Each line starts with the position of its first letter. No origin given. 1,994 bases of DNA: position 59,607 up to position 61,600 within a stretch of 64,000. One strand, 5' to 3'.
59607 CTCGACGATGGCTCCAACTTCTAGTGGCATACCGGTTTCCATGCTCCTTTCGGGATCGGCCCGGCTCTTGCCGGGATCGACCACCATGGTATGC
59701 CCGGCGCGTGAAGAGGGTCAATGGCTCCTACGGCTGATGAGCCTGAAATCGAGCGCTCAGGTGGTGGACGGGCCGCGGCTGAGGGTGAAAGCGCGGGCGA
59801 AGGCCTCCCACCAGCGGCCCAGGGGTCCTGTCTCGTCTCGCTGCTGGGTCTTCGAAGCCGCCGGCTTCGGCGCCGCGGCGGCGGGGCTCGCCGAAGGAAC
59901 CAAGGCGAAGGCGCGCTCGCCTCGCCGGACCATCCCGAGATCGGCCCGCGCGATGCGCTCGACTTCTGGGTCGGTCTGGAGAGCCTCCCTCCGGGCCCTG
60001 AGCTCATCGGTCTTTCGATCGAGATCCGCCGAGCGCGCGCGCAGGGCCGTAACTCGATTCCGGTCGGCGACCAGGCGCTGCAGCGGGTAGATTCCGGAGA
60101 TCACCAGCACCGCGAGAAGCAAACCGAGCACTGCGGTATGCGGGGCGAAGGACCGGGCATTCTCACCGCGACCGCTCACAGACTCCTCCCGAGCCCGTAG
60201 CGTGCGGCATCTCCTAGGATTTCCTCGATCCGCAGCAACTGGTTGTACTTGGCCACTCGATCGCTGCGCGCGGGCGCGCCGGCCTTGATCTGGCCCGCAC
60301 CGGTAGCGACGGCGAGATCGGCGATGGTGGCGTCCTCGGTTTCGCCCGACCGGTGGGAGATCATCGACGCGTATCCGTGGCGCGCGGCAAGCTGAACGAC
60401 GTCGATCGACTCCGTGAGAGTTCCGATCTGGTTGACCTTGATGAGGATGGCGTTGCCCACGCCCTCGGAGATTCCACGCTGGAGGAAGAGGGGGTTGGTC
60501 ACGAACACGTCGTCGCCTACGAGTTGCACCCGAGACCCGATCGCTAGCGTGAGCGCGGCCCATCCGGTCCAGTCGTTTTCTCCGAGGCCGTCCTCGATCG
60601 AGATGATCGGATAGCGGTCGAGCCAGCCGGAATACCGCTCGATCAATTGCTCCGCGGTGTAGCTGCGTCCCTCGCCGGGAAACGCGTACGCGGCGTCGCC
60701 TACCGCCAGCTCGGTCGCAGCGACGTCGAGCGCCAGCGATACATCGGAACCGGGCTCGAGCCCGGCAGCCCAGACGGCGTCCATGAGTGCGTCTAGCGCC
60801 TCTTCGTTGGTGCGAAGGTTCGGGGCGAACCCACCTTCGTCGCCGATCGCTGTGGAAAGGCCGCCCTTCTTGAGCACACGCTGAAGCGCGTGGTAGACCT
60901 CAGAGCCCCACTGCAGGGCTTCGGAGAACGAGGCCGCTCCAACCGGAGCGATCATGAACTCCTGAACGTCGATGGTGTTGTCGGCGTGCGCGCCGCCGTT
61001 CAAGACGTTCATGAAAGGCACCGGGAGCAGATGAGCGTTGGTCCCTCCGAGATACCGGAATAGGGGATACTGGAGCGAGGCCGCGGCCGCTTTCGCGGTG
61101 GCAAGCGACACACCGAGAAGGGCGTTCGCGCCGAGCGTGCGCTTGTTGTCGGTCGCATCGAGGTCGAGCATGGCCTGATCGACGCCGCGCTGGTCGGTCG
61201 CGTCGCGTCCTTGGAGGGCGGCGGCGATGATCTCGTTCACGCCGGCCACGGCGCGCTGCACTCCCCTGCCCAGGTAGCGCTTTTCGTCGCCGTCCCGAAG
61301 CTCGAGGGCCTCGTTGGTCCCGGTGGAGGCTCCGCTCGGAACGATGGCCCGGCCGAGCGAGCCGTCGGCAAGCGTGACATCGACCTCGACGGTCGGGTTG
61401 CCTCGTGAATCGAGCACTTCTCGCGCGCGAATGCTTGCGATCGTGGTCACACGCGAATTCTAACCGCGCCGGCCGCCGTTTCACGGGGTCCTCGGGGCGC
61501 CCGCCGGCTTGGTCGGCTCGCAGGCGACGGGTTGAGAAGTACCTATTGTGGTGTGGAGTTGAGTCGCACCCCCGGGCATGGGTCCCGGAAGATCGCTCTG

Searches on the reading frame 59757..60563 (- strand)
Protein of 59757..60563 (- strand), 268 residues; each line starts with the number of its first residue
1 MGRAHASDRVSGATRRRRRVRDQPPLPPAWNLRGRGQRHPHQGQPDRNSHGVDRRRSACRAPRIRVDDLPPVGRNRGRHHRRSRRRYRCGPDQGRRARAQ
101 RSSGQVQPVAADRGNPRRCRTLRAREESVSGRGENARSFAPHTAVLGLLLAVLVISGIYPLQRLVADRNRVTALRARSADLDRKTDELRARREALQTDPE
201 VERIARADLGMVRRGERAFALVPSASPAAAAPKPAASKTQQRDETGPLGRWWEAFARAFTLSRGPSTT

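Call 32: search_protein_families(library=pfam, max_evalue=0.01, proteins=[window:59757-60563:-])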
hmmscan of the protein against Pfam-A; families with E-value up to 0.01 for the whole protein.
window:59757-60563:- (268 aa): 1 family
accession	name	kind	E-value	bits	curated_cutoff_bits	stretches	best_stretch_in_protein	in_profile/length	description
PF04977.20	DivIC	-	3.4e-11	43.2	28.9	1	148-222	3-78/80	Septum formation initiator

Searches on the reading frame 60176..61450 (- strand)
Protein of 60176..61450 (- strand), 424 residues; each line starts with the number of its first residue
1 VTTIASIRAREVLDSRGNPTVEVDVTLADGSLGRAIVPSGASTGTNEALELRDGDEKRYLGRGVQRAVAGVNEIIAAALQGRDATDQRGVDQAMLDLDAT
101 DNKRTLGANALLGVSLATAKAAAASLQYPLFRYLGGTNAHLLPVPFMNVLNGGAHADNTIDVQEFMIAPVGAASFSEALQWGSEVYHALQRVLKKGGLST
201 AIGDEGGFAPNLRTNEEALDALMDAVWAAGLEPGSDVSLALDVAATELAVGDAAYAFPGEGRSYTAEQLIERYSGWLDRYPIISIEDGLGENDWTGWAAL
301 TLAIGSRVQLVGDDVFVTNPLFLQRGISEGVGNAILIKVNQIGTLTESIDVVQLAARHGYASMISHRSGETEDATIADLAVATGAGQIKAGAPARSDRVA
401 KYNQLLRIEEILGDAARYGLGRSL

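Call 31: search_protein_families(library=ncbifam, max_evalue=0.00001, proteins=[window:60176-61450:-])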
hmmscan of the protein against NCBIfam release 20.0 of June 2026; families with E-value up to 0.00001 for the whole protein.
window:60176-61450:- (424 aa): 2 families
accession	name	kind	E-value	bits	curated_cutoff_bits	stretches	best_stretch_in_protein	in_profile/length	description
TIGR01060.2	eno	equivalog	3.8e-195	648.5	300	1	4-418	1-416/425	phosphopyruvate hydratase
NF006223.0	PRK08350.1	equivalog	3.3e-25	89.1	624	1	1-152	1-137/341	hypothetical protein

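Call 42: find_homologous_proteins(query=window:60176-61450:-, max_evalue=1e-50)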
Query window:60176-61450:- (424 aa): 8000 proteins with E <= 1e-50 among 8000 candidates; the best 120 are listed.
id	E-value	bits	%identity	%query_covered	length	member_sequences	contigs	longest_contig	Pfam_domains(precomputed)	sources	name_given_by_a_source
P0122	5.0e-262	887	100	97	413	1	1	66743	PF03952.22,PF00113.29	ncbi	-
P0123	4.8e-210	716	78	99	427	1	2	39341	PF03952.22,PF00113.29,PF13378.13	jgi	jgi:enolase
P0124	3.8e-208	710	79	99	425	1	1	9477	PF03952.22,PF00113.29,PF13378.13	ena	-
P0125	5.3e-204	696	75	99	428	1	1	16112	PF03952.22,PF00113.29,PF13378.13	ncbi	-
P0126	3.0e-196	671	75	98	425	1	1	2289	PF03952.22,PF00113.29,PF13378.13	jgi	jgi:enolase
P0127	2.0e-195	668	74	98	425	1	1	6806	PF03952.22,PF00113.29,PF13378.13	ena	-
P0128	4.8e-193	660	75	99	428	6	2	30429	PF03952.22,PF00113.29,PF13378.13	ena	-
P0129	6.1e-190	650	71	99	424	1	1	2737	PF03952.22,PF00113.29,PF13378.13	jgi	jgi:enolase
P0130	2.7e-189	648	73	99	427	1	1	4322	PF03952.22,PF00113.29,PF13378.13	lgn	-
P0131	3.0e-189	648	72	100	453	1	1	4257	PF03952.22,PF00113.29,PF13378.13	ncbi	-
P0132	6.6e-189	646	71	99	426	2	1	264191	PF03952.22,PF00113.29,PF13378.13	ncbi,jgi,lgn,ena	ncbi:MAG: phosphopyruvate hydratase [Actinomycetota bacterium]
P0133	1.8e-188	645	72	99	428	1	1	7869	PF03952.22,PF00113.29,PF13378.13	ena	-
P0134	4.6e-188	644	72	99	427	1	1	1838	PF03952.22,PF00113.29,PF13378.13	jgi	jgi:enolase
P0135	9.8e-188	643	71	99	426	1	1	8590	PF03952.22,PF00113.29,PF13378.13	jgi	jgi:enolase 1/2/3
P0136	1.1e-187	642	72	99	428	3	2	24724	PF03952.22,PF00113.29,PF13378.13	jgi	jgi:enolase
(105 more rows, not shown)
